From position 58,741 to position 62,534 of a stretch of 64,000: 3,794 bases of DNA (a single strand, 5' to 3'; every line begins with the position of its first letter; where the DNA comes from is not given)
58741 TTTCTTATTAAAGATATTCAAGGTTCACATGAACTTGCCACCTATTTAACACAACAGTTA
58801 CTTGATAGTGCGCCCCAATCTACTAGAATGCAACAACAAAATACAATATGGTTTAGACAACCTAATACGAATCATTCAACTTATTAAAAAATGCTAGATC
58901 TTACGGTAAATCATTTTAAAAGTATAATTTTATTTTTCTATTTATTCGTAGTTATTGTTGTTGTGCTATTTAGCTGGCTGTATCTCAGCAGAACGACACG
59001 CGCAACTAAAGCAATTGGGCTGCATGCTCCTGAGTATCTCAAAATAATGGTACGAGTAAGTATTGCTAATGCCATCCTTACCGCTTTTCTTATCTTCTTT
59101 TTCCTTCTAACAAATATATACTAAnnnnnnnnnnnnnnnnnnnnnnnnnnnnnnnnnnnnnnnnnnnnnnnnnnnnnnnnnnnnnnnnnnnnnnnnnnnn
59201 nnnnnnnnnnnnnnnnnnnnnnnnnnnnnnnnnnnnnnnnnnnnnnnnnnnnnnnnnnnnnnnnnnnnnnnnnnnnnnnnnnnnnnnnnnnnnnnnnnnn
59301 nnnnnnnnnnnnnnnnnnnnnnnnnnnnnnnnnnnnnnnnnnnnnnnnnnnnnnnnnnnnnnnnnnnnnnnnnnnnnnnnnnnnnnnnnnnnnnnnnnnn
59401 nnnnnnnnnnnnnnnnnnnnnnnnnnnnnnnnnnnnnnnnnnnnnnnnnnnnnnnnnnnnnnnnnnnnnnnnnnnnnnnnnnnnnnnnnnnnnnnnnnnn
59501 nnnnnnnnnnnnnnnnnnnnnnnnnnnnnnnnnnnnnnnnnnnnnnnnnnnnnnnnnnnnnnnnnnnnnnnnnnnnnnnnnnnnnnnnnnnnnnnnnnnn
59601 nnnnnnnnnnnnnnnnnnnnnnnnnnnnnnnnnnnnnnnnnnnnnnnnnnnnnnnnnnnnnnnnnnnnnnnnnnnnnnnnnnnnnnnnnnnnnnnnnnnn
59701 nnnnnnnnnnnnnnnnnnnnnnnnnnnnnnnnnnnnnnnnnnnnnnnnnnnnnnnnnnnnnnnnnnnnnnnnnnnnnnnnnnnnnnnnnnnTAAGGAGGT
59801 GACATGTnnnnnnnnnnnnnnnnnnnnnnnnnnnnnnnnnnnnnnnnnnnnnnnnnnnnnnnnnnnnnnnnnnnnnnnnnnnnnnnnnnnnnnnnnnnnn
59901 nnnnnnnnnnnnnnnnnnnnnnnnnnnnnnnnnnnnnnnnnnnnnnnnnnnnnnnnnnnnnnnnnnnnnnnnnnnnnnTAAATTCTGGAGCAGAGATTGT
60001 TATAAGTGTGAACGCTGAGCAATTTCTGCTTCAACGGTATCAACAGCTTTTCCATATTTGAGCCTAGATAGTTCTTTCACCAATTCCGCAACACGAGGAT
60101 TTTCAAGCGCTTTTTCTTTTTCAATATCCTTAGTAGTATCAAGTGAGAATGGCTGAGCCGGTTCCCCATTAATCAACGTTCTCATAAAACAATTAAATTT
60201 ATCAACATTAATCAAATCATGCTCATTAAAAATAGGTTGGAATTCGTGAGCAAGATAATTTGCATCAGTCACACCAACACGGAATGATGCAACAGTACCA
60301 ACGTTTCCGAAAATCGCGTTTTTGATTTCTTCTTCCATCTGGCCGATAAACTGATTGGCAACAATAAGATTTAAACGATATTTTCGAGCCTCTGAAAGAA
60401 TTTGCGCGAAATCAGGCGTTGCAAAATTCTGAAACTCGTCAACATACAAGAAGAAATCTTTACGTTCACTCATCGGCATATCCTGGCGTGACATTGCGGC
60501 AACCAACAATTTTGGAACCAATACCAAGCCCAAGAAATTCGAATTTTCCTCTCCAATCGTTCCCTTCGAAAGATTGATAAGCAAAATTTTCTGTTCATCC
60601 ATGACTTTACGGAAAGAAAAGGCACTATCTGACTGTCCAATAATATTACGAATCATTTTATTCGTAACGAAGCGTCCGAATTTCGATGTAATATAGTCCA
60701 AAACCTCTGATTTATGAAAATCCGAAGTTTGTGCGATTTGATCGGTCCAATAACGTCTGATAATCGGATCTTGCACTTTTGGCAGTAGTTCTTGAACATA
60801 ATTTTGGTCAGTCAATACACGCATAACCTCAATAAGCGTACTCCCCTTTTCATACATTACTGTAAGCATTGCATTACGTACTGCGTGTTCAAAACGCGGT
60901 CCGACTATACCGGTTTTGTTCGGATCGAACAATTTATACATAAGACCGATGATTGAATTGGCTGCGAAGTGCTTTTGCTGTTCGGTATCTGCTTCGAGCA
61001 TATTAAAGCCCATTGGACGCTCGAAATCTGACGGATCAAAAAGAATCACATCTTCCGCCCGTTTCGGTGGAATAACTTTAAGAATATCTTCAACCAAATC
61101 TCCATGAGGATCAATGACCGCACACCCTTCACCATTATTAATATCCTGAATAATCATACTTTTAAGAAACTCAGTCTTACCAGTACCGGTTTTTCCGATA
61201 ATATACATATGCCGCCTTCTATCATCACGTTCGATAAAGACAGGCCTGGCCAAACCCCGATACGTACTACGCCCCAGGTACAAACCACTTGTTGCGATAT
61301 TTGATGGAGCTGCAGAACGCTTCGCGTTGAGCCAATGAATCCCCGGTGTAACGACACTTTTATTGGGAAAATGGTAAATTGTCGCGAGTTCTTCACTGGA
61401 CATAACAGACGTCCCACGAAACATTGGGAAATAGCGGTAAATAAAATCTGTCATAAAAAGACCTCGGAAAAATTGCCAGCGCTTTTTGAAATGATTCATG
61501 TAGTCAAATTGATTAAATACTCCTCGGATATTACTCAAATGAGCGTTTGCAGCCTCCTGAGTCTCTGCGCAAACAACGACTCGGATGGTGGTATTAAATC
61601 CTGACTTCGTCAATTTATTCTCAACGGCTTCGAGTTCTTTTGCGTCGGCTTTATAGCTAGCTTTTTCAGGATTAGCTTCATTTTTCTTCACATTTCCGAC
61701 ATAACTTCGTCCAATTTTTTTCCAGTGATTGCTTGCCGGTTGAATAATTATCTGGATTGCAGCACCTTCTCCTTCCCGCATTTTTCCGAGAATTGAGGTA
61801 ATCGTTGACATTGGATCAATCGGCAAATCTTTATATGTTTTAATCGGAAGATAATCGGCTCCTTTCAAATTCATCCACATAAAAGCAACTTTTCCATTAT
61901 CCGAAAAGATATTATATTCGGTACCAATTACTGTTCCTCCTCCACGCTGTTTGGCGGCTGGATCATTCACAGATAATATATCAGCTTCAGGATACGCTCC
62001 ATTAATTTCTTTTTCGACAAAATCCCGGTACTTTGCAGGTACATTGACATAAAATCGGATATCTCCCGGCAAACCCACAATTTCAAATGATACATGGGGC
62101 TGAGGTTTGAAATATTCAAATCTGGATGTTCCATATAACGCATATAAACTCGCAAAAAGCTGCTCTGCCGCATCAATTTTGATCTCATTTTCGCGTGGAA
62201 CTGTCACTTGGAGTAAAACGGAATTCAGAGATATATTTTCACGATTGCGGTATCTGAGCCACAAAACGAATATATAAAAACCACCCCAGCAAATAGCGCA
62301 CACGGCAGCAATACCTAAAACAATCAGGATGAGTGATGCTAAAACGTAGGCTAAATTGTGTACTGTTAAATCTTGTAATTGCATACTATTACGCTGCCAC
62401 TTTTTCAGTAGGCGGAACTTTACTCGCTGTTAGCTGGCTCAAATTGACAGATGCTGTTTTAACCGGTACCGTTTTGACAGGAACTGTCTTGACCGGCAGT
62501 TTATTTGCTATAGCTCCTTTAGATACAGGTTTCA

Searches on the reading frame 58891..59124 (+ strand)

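Call 31: search_protein_families(library=pfam, proteins=[window:58891-59124:+])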
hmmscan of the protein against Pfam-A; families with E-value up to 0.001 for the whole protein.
window:58891-59124:+ (77 aa): 1 family
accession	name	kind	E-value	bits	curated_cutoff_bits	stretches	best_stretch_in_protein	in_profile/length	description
PF16481.10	DUF5058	-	0.00046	20.3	28.2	1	12-74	3-65/222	Domain of unknown function (DUF5058)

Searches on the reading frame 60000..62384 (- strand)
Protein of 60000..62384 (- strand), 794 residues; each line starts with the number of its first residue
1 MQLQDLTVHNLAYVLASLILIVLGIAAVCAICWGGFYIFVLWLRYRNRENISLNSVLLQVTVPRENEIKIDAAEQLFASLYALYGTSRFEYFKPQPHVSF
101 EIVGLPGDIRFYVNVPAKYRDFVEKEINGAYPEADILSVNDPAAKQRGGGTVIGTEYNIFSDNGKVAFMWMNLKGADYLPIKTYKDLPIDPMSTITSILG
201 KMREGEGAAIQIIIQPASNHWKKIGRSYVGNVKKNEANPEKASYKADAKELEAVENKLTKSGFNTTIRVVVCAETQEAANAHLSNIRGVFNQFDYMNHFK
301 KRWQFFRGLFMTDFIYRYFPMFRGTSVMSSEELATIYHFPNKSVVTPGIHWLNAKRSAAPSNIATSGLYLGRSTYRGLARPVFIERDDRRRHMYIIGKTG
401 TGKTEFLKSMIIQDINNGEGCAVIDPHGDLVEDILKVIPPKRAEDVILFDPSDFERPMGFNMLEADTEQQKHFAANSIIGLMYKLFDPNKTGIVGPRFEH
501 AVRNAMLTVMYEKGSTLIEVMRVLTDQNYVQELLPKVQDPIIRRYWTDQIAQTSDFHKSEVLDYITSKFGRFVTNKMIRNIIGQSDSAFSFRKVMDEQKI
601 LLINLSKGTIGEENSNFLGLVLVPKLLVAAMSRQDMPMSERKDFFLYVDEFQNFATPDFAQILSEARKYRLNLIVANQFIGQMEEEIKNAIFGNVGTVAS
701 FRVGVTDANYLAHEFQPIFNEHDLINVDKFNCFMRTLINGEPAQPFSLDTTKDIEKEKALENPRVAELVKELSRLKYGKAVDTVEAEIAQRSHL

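Call 31: search_protein_families(library=pfam, proteins=[window:60000-62384:-])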
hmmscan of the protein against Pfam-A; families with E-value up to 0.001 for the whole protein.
window:60000-62384:- (794 aa): 5 families
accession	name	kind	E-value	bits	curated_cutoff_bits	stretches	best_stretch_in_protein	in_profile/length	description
PF10412.15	TrwB_AAD_bind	-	2.4e-12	46.9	20.5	1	386-685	11-288/387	Type IV secretion-system coupling protein DNA-binding domain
PF02534.20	T4SS-DNA_transf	-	2.8e-08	33.5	20.1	1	554-686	219-347/468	Type IV secretory system Conjugative DNA transfer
PF01935.23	DUF87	-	2.9e-08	34.5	23.2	1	390-607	23-203/220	Helicase HerA, central domain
PF12696.13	TraG-D_C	-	1.4e-05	25.5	22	1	646-704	4-67/126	TraM recognition site of TraD and TraG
PF00270.35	DEAD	-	0.00087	19.5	26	0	390-438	14-65/167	DEAD/DEAH box helicase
